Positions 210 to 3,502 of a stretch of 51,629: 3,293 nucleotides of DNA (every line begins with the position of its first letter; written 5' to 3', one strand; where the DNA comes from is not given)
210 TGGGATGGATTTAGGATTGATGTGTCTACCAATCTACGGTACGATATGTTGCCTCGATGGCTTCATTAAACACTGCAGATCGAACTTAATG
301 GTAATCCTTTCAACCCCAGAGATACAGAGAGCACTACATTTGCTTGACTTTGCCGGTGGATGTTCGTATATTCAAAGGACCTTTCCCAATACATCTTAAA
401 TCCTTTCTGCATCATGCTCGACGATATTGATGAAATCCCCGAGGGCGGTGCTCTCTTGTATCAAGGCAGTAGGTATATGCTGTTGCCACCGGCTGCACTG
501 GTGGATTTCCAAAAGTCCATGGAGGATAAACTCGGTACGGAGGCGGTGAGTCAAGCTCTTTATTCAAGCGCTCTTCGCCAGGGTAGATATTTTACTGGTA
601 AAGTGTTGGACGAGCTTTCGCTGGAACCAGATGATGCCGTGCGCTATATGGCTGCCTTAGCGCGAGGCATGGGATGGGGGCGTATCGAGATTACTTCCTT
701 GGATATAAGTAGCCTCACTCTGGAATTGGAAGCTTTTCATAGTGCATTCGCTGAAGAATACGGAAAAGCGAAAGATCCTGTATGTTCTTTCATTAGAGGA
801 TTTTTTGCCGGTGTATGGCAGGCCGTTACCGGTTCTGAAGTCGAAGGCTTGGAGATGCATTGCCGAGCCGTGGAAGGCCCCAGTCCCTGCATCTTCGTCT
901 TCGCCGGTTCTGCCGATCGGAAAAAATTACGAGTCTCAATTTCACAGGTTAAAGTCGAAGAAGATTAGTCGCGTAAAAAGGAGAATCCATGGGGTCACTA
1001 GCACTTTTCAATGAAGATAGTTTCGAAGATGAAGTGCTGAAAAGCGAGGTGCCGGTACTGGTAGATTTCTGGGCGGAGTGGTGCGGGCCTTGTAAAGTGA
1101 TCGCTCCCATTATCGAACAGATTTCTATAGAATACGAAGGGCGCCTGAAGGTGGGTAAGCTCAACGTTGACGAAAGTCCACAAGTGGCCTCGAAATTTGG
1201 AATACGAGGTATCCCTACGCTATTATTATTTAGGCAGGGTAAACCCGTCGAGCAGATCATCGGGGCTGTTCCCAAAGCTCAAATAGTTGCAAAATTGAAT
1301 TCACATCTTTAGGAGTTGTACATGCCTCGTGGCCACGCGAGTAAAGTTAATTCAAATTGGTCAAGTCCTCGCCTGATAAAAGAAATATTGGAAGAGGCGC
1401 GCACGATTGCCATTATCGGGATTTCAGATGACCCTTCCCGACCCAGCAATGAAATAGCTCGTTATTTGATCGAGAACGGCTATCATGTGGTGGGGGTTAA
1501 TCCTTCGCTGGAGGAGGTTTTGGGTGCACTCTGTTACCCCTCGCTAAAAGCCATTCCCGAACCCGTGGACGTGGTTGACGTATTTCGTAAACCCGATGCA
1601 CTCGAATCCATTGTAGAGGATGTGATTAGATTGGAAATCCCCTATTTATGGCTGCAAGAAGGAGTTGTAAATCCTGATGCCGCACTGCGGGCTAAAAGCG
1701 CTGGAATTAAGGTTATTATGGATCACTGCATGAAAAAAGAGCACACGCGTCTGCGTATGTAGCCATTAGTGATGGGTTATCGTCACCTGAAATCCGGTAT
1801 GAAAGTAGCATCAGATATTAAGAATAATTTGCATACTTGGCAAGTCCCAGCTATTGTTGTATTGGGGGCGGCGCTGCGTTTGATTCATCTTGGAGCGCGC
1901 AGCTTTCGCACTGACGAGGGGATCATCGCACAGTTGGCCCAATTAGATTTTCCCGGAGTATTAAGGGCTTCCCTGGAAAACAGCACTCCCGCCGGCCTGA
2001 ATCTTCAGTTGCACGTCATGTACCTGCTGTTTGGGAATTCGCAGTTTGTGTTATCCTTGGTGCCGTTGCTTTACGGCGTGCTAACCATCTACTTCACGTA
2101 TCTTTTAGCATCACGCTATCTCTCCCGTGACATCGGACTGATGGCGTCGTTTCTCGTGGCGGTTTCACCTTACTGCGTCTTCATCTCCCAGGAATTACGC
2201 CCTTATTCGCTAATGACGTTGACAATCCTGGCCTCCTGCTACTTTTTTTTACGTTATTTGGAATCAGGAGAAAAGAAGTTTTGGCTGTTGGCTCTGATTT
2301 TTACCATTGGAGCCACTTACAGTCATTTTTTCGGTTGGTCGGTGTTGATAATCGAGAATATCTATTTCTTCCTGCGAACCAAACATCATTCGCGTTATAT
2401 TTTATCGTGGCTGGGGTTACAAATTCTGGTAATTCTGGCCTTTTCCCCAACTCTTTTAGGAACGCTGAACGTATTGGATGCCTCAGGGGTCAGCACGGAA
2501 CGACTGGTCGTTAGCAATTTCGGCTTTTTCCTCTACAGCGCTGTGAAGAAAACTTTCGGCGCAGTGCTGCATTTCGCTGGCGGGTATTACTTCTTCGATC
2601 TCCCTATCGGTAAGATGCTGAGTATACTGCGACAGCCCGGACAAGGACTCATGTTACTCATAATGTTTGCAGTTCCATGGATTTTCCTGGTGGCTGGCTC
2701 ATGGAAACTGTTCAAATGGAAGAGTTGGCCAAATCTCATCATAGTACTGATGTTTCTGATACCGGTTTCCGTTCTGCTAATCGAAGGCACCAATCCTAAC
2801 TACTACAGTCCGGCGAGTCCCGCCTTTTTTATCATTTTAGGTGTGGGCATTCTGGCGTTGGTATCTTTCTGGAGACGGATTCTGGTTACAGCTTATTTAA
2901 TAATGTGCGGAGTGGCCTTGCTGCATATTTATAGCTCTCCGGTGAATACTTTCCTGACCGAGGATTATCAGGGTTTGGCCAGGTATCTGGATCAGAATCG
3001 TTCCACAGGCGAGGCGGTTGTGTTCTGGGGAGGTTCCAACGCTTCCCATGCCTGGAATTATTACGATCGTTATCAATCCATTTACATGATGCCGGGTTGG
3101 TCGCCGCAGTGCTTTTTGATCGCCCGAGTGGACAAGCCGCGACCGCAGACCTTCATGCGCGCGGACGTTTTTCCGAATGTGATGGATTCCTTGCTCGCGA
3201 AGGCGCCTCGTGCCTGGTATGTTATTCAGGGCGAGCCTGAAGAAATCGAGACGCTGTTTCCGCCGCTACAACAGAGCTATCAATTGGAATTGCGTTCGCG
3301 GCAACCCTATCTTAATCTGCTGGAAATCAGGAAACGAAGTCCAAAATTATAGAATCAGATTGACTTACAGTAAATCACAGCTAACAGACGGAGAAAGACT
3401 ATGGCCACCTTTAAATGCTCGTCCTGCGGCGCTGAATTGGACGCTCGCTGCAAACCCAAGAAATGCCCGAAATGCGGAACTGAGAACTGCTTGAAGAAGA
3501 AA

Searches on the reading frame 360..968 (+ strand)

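Call 31: search_protein_families(library=pfam, proteins=[window:360-968:+], max_evalue=0.0001)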
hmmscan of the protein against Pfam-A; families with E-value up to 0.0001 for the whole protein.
window:360-968:+ (202 aa): 1 family
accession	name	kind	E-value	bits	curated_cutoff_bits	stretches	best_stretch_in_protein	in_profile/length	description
PF02830.23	V4R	-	7.7e-09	36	31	1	123-180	3-59/62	V4R domain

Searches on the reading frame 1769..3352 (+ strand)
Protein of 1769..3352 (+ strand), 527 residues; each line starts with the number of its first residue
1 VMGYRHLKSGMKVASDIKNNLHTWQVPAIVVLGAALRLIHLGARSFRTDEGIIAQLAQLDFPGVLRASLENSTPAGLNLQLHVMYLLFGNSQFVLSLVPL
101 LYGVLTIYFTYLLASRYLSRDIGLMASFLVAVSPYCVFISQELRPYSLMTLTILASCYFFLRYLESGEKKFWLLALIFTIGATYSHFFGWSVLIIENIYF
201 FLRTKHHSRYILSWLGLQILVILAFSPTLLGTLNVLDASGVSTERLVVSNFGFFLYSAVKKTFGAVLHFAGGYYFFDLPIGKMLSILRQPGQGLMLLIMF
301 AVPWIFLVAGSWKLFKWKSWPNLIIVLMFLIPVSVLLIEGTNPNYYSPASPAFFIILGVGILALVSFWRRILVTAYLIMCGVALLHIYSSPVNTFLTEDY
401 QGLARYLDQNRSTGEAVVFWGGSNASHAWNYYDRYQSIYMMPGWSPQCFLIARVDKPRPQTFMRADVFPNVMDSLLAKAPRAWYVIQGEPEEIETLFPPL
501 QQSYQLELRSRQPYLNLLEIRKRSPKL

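Call 31: search_protein_families(library=pfam, proteins=[window:1769-3352:+], max_evalue=0.0001)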
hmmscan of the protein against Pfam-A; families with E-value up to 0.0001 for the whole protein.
window:1769-3352:+ (527 aa): 1 family
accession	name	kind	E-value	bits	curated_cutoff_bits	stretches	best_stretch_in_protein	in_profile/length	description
PF13231.12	PMT_2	-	7e-16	59.3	26.1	1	81-229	10-158/160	Dolichyl-phosphate-mannose-protein mannosyltransferase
